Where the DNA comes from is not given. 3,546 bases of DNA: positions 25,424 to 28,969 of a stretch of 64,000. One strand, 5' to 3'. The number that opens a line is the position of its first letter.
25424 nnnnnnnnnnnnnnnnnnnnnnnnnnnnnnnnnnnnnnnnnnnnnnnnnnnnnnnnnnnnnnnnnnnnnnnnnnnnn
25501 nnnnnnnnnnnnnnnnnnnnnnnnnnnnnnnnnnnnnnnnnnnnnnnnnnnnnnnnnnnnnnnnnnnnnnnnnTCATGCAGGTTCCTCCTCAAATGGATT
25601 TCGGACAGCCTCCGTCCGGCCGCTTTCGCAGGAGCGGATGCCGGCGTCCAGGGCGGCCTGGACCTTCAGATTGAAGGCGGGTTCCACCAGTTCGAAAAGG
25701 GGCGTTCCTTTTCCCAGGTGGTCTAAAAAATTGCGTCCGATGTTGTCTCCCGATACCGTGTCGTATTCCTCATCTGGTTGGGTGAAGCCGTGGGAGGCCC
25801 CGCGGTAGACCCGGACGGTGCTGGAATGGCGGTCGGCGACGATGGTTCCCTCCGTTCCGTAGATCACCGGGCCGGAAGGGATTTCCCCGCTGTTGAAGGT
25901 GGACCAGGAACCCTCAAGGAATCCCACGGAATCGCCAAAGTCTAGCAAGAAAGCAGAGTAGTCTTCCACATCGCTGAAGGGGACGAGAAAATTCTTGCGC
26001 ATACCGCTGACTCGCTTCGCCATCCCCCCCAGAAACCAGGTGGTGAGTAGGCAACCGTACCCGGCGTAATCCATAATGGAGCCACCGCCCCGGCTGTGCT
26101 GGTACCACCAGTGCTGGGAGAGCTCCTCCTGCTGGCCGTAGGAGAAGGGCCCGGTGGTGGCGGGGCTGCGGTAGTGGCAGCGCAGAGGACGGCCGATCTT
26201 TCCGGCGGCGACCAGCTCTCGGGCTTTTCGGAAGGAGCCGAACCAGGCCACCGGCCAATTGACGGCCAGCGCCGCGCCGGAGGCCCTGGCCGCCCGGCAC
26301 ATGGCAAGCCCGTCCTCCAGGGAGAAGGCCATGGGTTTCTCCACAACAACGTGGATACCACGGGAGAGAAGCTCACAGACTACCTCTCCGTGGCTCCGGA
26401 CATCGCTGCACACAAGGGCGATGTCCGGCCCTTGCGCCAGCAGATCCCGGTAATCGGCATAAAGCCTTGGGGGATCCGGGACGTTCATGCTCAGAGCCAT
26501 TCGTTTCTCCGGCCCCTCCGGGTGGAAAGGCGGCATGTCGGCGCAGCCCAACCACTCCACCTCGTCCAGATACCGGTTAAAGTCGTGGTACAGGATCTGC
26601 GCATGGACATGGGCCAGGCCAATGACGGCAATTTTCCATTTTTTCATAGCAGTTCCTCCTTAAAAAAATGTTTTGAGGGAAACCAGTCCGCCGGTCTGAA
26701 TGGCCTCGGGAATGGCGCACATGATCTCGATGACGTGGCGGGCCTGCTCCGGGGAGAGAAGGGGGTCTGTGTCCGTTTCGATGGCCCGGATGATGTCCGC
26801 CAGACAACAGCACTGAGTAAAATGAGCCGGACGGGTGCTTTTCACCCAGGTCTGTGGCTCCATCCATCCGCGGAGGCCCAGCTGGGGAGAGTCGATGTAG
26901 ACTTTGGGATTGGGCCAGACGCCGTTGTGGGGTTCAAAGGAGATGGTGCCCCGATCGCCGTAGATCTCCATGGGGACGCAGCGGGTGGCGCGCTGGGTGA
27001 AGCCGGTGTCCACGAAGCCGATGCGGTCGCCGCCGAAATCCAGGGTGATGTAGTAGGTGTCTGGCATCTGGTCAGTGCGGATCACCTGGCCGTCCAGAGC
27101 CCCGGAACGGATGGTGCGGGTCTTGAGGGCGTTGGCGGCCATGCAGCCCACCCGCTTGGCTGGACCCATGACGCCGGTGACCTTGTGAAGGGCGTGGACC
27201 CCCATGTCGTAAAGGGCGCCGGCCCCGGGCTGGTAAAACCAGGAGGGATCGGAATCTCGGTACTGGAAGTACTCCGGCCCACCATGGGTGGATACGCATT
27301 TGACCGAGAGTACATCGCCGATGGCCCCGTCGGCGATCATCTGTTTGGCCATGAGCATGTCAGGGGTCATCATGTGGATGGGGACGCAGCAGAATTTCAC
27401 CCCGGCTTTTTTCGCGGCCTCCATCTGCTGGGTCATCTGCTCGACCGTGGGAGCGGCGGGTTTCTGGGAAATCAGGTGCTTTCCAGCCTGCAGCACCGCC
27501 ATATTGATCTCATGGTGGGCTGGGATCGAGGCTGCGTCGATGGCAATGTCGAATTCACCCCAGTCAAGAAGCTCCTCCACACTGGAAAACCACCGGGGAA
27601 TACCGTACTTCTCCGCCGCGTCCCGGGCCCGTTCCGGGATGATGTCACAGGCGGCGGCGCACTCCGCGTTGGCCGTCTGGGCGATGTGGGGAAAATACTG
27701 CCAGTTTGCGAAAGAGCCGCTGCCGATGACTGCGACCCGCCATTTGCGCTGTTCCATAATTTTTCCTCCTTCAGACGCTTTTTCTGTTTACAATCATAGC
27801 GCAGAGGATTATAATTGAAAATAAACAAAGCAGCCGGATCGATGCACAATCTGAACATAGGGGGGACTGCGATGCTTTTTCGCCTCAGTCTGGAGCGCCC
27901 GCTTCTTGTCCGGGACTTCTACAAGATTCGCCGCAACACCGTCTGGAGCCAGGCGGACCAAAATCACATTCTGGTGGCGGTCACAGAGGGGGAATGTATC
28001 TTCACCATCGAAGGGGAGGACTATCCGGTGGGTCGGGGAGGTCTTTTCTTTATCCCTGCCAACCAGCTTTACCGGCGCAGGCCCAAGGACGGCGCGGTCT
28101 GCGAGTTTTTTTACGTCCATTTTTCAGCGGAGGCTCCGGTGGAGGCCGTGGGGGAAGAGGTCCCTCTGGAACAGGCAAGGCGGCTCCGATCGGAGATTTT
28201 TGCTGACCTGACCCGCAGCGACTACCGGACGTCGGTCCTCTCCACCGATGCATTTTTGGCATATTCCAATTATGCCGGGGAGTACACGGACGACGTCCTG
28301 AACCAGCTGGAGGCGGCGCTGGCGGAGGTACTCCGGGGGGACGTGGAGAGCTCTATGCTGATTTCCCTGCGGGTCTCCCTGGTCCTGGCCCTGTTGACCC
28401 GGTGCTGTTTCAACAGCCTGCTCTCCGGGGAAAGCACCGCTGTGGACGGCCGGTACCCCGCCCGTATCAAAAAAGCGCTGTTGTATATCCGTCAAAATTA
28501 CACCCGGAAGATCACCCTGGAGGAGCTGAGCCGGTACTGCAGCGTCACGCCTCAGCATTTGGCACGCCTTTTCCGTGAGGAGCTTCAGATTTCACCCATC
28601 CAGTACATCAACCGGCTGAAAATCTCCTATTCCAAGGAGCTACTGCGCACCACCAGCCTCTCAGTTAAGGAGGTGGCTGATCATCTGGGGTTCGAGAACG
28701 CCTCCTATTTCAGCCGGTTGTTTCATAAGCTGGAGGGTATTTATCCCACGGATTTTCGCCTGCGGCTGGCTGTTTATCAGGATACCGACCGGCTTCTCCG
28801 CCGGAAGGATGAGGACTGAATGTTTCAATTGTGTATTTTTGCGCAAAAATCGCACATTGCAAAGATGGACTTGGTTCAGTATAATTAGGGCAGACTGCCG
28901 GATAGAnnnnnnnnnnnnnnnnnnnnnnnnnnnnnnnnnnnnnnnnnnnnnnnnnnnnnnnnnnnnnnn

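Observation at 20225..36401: Catabolic island pairing a GRE with only redox enzymes and a sugar-type uptake system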

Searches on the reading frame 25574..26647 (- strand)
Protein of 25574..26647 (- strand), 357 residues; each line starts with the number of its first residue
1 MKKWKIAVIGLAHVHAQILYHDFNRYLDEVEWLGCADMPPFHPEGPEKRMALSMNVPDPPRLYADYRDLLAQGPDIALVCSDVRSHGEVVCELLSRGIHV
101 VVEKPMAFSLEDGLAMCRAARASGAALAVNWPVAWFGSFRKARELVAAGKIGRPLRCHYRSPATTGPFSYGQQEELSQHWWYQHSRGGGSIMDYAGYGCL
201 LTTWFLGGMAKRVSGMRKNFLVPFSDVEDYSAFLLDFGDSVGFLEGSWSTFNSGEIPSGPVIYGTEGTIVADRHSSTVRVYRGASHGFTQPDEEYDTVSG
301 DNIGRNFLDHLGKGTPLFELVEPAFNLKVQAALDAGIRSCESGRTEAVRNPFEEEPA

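Call 3: search_protein_families(library=pfam, proteins=[window:25574-26647:-])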
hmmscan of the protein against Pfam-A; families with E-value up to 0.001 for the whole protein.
window:25574-26647:- (357 aa): 3 families
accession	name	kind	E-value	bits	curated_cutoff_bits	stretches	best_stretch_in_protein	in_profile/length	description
PF22725.1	GFO_IDH_MocA_C3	-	3.7e-17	62.9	27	1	139-270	1-124/124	GFO/IDH/MocA C-terminal domain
PF01408.29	GFO_IDH_MocA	-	9.4e-15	55.8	24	1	49-130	41-119/120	Oxidoreductase family, NAD-binding Rossmann fold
PF02894.22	GFO_IDH_MocA_C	-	4.7e-07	30.2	22.9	1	143-298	1-158/218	Oxidoreductase family, C-terminal alpha/beta domain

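Call 7: search_protein_families(library=ncbifam, proteins=[window:25574-26647:-])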
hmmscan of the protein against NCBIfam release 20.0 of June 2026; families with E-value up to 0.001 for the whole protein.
window:25574-26647:- (357 aa): 6 families
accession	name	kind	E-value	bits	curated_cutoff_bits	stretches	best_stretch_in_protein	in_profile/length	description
NF040723.1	UDP-GlcNAcDh_Arch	equivalog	1.4e-12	47.7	450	1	20-153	19-140/302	UDP-N-acetylglucosamine 3-dehydrogenase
NF041392.1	XylDh_Gfo6_Halo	equivalog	7e-09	34.9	350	1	75-270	84-274/350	D-xylose 1-dehydrogenase Gfo6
TIGR04380.1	myo_inos_iolG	equivalog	4.3e-08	32.4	355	1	61-160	51-151/330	inositol 2-dehydrogenase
NF052479.1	LevoglcsnDh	equivalog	1.1e-06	27.5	650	1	64-220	63-215/386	levoglucosan dehydrogenase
NF008607.0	PRK11579.1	subfamily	0.00012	21.2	330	1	73-154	62-145/346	oxidoreductase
NF052679.1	InsChiInosDhIolG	equivalog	0.00027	20.1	540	1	62-166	54-162/343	bifunctional inositol 2-dehydrogenase/D-chiro-inositol 1-dehydrogenase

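Call 38: search_solved_structures(query=window:25574-26647:-, max_evalue=0.001)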
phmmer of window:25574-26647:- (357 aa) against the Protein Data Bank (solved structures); distinct sequences matched with E-value up to 0.001: 45.
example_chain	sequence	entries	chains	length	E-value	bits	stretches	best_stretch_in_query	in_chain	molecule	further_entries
6nor_A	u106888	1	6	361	2.4e-12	49.8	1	77-344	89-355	Putative NAD dependent dehydrogenase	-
5ya8_A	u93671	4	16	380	1.2e-11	47.5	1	63-204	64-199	Scyllo-inositol dehydrogenase with L-glucose dehydrogenase activity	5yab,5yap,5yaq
6ktj_A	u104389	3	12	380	1.6e-11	47.1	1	63-203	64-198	Scyllo-inositol dehydrogenase with L-glucose dehydrogenase activity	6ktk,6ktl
7d5m_A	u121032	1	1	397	4.6e-10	42.2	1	51-256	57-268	Oxidoreductase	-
7d5n_A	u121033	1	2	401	4.7e-10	42.2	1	51-256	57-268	Oxidoreductase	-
2glx_A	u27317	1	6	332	5.2e-10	42.1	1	73-271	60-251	1,5-anhydro-D-fructose reductase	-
8w9s_A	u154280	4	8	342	2.3e-09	39.9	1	71-289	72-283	NADH-dependent dihydrogenase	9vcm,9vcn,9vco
6o15_A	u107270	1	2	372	3.8e-09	39.2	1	75-318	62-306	Uncharacterized oxidoreductase YjhC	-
3v5n_A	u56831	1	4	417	4e-09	39.2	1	46-211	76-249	Oxidoreductase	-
4koa_A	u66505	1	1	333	5.2e-09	38.8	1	72-160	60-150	1,5-anhydro-D-fructose reductase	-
1evj_A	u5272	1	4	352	1.2e-08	37.6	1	57-210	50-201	GLUCOSE-FRUCTOSE OXIDOREDUCTASE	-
4h3v_A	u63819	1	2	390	1.2e-08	37.5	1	64-222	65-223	Oxidoreductase domain protein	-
1ofg_A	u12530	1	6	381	1.5e-08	37.3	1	57-210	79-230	GLUCOSE-FRUCTOSE OXIDOREDUCTASE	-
1ryd_A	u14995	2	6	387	1.5e-08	37.3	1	57-210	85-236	glucose-fructose oxidoreductase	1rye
1h6a_A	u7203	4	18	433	1.9e-08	36.9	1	57-210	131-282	PRECURSOR FORM OF GLUCOSE-FRUCTOSE OXIDOREDUCTASE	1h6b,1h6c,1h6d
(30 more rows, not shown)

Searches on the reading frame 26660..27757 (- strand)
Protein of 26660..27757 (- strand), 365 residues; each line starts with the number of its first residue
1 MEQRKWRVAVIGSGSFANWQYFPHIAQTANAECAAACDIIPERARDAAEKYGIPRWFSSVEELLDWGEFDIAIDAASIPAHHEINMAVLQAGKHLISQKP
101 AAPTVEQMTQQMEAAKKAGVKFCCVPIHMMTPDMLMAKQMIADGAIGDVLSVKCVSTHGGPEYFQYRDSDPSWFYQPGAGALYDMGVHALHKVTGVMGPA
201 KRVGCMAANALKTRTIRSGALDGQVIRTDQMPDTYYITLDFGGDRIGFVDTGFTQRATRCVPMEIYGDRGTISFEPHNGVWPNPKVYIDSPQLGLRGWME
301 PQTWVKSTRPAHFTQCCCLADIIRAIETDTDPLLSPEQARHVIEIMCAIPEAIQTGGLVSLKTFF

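Call 3: search_protein_families(library=pfam, proteins=[window:26660-27757:-])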
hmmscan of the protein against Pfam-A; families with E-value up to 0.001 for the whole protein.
window:26660-27757:- (365 aa): 5 families
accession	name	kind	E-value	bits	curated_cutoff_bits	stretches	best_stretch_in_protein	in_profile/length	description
PF22725.1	GFO_IDH_MocA_C3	-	1.4e-20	74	27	1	135-272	2-123/124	GFO/IDH/MocA C-terminal domain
PF01408.29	GFO_IDH_MocA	-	1.7e-18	67.9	24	1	7-122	2-116/120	Oxidoreductase family, NAD-binding Rossmann fold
PF02894.22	GFO_IDH_MocA_C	-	1.9e-15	57.7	22.9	1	138-360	1-217/218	Oxidoreductase family, C-terminal alpha/beta domain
PF03447.22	NAD_binding_3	-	0.00014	22.9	24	1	44-122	34-113/116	Homoserine dehydrogenase, NAD binding domain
PF22685.1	Gal80p_C-like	-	0.00043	20.9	29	1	132-215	1-86/152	Gal80p, C-terminal domain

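Call 7: search_protein_families(library=ncbifam, proteins=[window:26660-27757:-])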
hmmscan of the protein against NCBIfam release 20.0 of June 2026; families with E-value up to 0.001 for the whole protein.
window:26660-27757:- (365 aa): 11 families
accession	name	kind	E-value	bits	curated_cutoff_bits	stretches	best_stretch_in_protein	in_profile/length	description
NF052479.1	LevoglcsnDh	equivalog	7.2e-24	84.2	650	1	31-275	36-290/386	levoglucosan dehydrogenase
TIGR04380.1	myo_inos_iolG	equivalog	2.9e-20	72.4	355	1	6-276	2-254/330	inositol 2-dehydrogenase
NF040723.1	UDP-GlcNAcDh_Arch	equivalog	1.9e-14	53.9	450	1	7-167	2-157/302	UDP-N-acetylglucosamine 3-dehydrogenase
NF007574.0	PRK10206.1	equivalog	3.7e-11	42.7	352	1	9-204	6-194/345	oxidoreductase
NF052679.1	InsChiInosDhIolG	equivalog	7.3e-11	41.7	540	1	7-156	4-155/343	bifunctional inositol 2-dehydrogenase/D-chiro-inositol 1-dehydrogenase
NF008607.0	PRK11579.1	subfamily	9.8e-11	41.2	330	1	5-200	4-192/346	oxidoreductase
NF041392.1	XylDh_Gfo6_Halo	equivalog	6.2e-10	38.4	350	1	5-159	16-173/350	D-xylose 1-dehydrogenase Gfo6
NF058563.1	BT_2159_fam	equivalog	7.9e-07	28.4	650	1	7-153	2-147/350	disaccharide 3-dehydrogenase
TIGR03215.1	ac_ald_DH_ac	equivalog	5e-05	22.8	282.25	1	5-102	1-98/285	acetaldehyde dehydrogenase (acetylating)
TIGR03855.1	NAD_NadX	equivalog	6.9e-05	22.5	206.55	1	30-117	1-87/229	aspartate dehydrogenase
NF058561.1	BT_2158_fam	equivalog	0.00019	20.2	750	0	24-156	50-184/487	glycoside 3-dehydrogenase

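Call 39: search_solved_structures(query=window:26660-27757:-, max_evalue=0.001)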
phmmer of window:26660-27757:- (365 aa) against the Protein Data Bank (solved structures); distinct sequences matched with E-value up to 0.001: 73 (the best 60 are shown).
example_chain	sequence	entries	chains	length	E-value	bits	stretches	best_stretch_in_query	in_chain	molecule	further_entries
9m3d_B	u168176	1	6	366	1.6e-24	89.6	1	5-196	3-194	DgpA1 from W974-1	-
7xr9_A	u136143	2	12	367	5.1e-19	71.5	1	5-191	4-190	DgpA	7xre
6a3f_A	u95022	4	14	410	4.9e-17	65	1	38-275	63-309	Putative dehydrogenase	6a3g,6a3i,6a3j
6jw6_A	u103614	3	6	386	2e-16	63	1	7-309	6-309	Dehydrogenase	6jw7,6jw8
4gqa_A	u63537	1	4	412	5.3e-16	61.6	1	42-216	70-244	NAD binding Oxidoreductase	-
6ktj_A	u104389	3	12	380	9e-15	57.5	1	36-281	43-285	Scyllo-inositol dehydrogenase with L-glucose dehydrogenase activity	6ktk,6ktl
5ya8_A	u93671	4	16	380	9.9e-15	57.4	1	36-281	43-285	Scyllo-inositol dehydrogenase with L-glucose dehydrogenase activity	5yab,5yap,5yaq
5a02_A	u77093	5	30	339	2.5e-14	56.1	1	4-199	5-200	ALDOSE-ALDOSE OXIDOREDUCTASE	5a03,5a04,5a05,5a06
9m37_A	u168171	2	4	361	6.8e-14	54.6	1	9-203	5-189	P581a DgpA2 and isoorientin complex structure | Gfo/Idh/MocA family protein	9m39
3e18_A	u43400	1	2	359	1e-13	54.1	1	2-195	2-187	oxidoreductase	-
3q2k_A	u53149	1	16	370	4.9e-13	51.8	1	3-209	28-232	oxidoreductase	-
4h3v_A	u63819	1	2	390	1.4e-12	50.3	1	17-275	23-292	Oxidoreductase domain protein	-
3evn_A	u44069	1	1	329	5e-11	45.2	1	7-163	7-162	Oxidoreductase, Gfo/Idh/MocA family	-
3ec7_A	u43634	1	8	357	6.3e-11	44.9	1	9-153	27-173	Putative Dehydrogenase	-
3oqb_A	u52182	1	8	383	1.4e-10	43.8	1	42-259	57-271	Oxidoreductase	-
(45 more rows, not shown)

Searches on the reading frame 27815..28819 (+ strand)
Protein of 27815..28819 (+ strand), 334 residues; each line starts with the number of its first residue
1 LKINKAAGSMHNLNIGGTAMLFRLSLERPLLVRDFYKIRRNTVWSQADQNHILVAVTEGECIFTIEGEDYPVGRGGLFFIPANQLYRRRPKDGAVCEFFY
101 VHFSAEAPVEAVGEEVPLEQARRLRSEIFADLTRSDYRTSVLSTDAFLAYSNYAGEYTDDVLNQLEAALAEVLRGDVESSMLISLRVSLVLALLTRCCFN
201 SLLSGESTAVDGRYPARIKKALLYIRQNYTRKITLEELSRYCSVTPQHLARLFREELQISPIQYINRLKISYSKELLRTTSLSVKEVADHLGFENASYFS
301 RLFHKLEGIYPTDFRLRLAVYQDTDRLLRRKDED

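Call 4: search_protein_families(library=pfam, proteins=[window:27815-28819:+])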
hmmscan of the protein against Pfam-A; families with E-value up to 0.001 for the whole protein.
window:27815-28819:+ (334 aa): 4 families
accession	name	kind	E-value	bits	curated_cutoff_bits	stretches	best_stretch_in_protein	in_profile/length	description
PF12833.13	HTH_18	-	6.1e-21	74.9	33.6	1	238-315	1-78/80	Helix-turn-helix domain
PF00165.29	HTH_AraC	-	2.7e-18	66.1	26.6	2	277-315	1-41/42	Bacterial regulatory helix-turn-helix proteins, AraC family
PF02311.25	AraC_binding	-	1e-07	32.2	21.1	1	49-107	22-80/135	AraC-like ligand binding domain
PF07883.17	Cupin_2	-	0.00013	22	27.2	1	49-87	17-55/70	Cupin domain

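Call 7: search_protein_families(library=ncbifam, proteins=[window:27815-28819:+])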
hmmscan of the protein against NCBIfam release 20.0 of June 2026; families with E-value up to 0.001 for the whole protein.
window:27815-28819:+ (334 aa): 26 families (the best 25 are shown)
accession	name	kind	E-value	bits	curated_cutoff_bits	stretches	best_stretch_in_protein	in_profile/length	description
NF007860.0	PRK10572.1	equivalog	1.4e-22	79.9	208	1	183-319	155-286/292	arabinose operon transcriptional regulator AraC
TIGR04094.1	adjacent_YSIRK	equivalog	9.1e-21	74.2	200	1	216-315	285-383/383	YSIRK-targeted surface antigen transcriptional regulator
NF047788.1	TransRegPocR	equivalog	5.5e-19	68.5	500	1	211-316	184-289/296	transcriptional regulator PocR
NF047455.1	TF_Staph_AryK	equivalog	2.5e-16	59.1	850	1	216-320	157-261/759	transcriptional regulator AryK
NF052371.1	TransRegGbdRPseu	equivalog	4.9e-15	55.4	480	1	216-320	225-329/365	choline metabolism transcriptional regulator GbdR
NF049932.1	TranspRegBtr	equivalog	2.7e-13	49.3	900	1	167-315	120-267/531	bacillibactin transport transcriptional regulator Btr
NF010028.0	PRK13503.1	equivalog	1.1e-12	48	288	1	212-316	167-271/278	HTH-type transcriptional activator RhaS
NF010026.0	PRK13501.1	equivalog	6.9e-12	45.1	363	1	226-319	186-279/290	HTH-type transcriptional activator RhaR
NF007693.0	PRK10371.1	equivalog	9.5e-12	44.7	253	1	215-316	197-298/309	transcriptional regulator MelR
NF006902.0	PRK09393.1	equivalog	7.3e-11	41.8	425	1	216-319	220-323/327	transcriptional regulator FtrA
TIGR02297.1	HpaA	equivalog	8.6e-11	41.6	274.65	1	223-316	193-286/287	4-hydroxyphenylacetate catabolism regulatory protein HpaA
NF010025.2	PRK13500.1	equivalog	2.4e-10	40.4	525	1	218-317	178-277/282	HTH-type transcriptional activator RhaR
NF033869.1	viru_reg_Rsp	equivalog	2.4e-10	39.5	400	1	219-327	150-258/701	AraC family transcriptional regulator Rsp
NF007633.0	PRK10296.1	equivalog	6.8e-10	38.9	264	1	232-321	189-278/280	transcriptional regulator ChbR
NF041686.2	ant_diox_reg_AndR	equivalog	4.9e-09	36.2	350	1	182-306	182-309/321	anthranilate 1,2-dioxygenase regulatory protein AndR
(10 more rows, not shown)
